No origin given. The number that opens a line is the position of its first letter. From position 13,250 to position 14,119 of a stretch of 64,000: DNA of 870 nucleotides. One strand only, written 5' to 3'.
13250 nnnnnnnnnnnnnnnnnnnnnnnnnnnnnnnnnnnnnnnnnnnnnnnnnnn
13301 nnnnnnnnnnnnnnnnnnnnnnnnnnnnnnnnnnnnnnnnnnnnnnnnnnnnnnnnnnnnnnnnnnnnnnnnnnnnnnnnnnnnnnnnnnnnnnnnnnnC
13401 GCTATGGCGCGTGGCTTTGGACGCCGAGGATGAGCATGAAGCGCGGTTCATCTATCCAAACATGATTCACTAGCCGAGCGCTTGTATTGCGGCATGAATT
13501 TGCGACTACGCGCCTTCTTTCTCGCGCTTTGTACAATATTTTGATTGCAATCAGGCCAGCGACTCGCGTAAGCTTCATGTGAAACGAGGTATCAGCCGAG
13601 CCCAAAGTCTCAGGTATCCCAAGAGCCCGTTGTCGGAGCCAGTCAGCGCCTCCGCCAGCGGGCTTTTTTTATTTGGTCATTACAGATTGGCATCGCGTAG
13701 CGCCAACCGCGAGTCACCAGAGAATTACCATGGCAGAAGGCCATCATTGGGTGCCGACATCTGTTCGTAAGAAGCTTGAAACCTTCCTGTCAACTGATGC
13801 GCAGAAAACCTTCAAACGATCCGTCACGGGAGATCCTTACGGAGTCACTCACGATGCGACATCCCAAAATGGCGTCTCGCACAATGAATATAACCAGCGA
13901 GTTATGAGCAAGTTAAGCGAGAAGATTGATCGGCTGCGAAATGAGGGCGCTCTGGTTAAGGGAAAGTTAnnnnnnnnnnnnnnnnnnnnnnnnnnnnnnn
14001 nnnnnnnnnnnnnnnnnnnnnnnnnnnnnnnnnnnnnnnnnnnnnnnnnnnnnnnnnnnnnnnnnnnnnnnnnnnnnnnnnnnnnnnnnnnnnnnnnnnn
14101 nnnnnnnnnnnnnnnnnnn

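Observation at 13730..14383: Stand-alone protein starting with a GHH / HH-x2-P nuclease-like signature, in the lowest-GC gene of the window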

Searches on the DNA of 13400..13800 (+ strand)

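Call 64: search_rna_families(source=window, start=13400, end=13800, threshold=evalue, max_evalue=1)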
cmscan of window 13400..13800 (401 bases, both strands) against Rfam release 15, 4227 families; matches with E-value up to 1: 0.
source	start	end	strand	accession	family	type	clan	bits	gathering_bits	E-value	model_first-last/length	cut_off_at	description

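Call 105: build_rna_model(alignment_id=A8, structure=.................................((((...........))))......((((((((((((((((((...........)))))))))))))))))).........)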
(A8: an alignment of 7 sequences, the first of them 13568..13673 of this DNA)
Model R1 built from alignment A8 (7 sequences, 114 columns); structure: as given.
model positions 107; base pairs 22; branch points 1; effective number of sequences 1.83; information 0.59 bits per position. Calibrated on 0.2 Mb of random sequence (short: E-values are rough).
structure used (alignment columns):
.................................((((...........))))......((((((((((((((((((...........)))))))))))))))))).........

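Call 106: search_with_rna_model(model_id=R1, sources=[window, L001, L002, L004, L005, L006, L008, L009, L010, L012, L013, L014], max_evalue=1, make_alignment=true)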
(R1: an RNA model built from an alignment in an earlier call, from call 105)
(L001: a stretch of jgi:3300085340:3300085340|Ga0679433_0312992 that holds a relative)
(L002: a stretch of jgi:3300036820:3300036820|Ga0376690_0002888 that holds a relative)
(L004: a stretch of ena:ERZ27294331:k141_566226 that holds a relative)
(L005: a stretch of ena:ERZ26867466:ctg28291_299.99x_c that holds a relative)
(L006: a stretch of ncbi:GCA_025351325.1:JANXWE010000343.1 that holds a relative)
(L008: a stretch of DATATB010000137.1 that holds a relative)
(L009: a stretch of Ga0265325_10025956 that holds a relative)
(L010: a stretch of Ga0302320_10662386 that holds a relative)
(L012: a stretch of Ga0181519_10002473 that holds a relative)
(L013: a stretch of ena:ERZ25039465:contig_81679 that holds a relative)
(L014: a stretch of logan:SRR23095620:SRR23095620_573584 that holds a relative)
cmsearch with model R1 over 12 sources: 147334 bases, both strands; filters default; matches with E-value up to 1: 16.
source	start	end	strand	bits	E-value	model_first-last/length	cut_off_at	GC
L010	867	968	-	105.2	1.3e-26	1-107/107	no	0.59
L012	141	243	-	102.6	6.6e-26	1-107/107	no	0.58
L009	1911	2014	+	99.7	4.1e-25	1-107/107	no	0.56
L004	6802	6903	+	95.5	5.7e-24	1-107/107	no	0.6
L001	1021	1126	+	91.3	7.8e-23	1-107/107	no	0.48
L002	7092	7193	+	87.4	9.2e-22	1-107/107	no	0.55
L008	5881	5982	+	87.4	9.2e-22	1-107/107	no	0.55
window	13568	13673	+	87.3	9.6e-22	1-107/107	no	0.55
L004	6857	6897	-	27.7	1.7e-05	59-101/107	no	0.68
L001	1075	1120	-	26.1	4.5e-05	59-101/107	no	0.57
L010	873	910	+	23.2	0.00027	59-101/107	no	0.66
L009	1969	2008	-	20.2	0.0018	59-101/107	no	0.62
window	13621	13667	-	18.3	0.0058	59-101/107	no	0.66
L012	147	185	+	16.3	0.021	59-101/107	no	0.64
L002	7146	7187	-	13.9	0.093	59-101/107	no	0.62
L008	5935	5976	-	13.9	0.093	59-101/107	no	0.62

Alignment A10: 16 matches aligned to the model, 114 columns, each read 5' to 3' on its own strand. Consensus structure (alignment columns), stored with it:
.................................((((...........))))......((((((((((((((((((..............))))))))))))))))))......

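Call 114: search_with_rna_model(model_id=R1, sources=[L015, L016], max_evalue=1, filters=off, show_alignments=2)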
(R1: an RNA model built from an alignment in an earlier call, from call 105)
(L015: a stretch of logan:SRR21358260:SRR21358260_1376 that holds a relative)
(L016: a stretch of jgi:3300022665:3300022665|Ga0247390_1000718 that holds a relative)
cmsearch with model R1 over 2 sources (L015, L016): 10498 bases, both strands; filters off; matches with E-value up to 1: 0.
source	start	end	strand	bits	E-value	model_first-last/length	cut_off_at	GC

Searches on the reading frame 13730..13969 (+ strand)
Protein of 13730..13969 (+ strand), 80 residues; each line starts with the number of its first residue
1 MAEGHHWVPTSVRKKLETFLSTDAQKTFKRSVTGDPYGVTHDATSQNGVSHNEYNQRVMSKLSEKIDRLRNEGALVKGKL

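Call 60: predict_structure(alignment_id=A4)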
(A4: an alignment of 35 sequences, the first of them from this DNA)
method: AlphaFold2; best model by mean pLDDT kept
length: 80 residues; sequences in the alignment: 35
mean_pLDDT: 88.3   pTM: 0.75
mean pLDDT of the five models: 88.3, 87.7, 85.6, 84.7, 77.7
residues with pLDDT >= 90: 52; 70-90: 20; 50-70: 8; < 50: 0
segments of 3 or more residues with pLDDT < 50: none
pLDDT, mean of each block of 10 residues (from residue 1): 76 96 95 76 77 93 98 96
secondary structure, 60 per line:
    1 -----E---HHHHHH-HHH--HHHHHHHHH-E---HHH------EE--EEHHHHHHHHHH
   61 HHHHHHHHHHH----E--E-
elements in order: H10-15 H22-30 H51-71

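Call 63: fold_search(model_id=the predicted structure, library=pdb)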
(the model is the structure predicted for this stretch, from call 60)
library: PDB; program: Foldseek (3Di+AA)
matches with E <= 10: 4; with E <= 0.001: 0
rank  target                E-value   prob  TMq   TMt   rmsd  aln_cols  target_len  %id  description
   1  7of4_C                5.1e+00  0.05  0.21  0.07   4.8        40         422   28  Structure of mature human mitochondrial ribosome large subunit in complex with GTPBP6 (PTC conformation 1). (released 2021-06-09)
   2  7of2_C                6.2e+00  0.03  0.21  0.07   7.9        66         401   17  Structure of a human mitochondrial ribosome large subunit assembly intermediate in complex with GTPBP6. (released 2021-06-02)
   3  8iyj_J4               7.6e+00  0.02  0.25  0.09  30.1        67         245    6  Cryo-EM structure of the 48-nm repeat doublet microtubule from mouse sperm (released 2023-07-05)
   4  5wk0                  8.7e+00  0.03  0.29  0.18   7.1        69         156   16  Crystal structure of the bacillithiol transferase BstA from Staphylococcus aureus. (released 2018-02-21)

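Call 98: fold_search(model_id=the predicted structure, library=viral)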
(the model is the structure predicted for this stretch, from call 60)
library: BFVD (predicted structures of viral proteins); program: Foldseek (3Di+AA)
matches with E <= 10: 10; with E <= 0.001: 0
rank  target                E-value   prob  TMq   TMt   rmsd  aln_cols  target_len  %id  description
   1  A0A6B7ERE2            2.6e+00  0.07  0.35  0.15  11.5        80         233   11  (no name in the UniProt tables at hand)
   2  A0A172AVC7            7.1e+00  0.01  0.24  0.12  19.8        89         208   16  (no name in the UniProt tables at hand)
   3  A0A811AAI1            8.1e+00  0.02  0.23  0.04   9.5        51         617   22  (no name in the UniProt tables at hand)
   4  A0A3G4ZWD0            8.1e+00  0.02  0.19  0.09  12.6        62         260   16  Uncharacterized protein [Faunusvirus sp.]
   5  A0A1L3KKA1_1          8.7e+00  0.03  0.34  0.03  10.4        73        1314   11  (no name in the UniProt tables at hand)
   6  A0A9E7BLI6            9.3e+00  0.01  0.23  0.16   8.1        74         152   11  (no name in the UniProt tables at hand)
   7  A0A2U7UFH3            9.3e+00  0.01  0.27  0.12  13.3        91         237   15  Uncharacterized protein [Pandoravirus macleodensis]
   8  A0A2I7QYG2            1.0e+01  0.02  0.28  0.20  11.0        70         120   16  (no name in the UniProt tables at hand)
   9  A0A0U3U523            1.0e+01  0.02  0.26  0.08  10.3        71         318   10  2c protein [Tobacco rattle virus]
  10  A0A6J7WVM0            1.0e+01  0.01  0.23  0.15  10.3        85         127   13  Uncharacterized protein [uncultured Caudovirales phage]
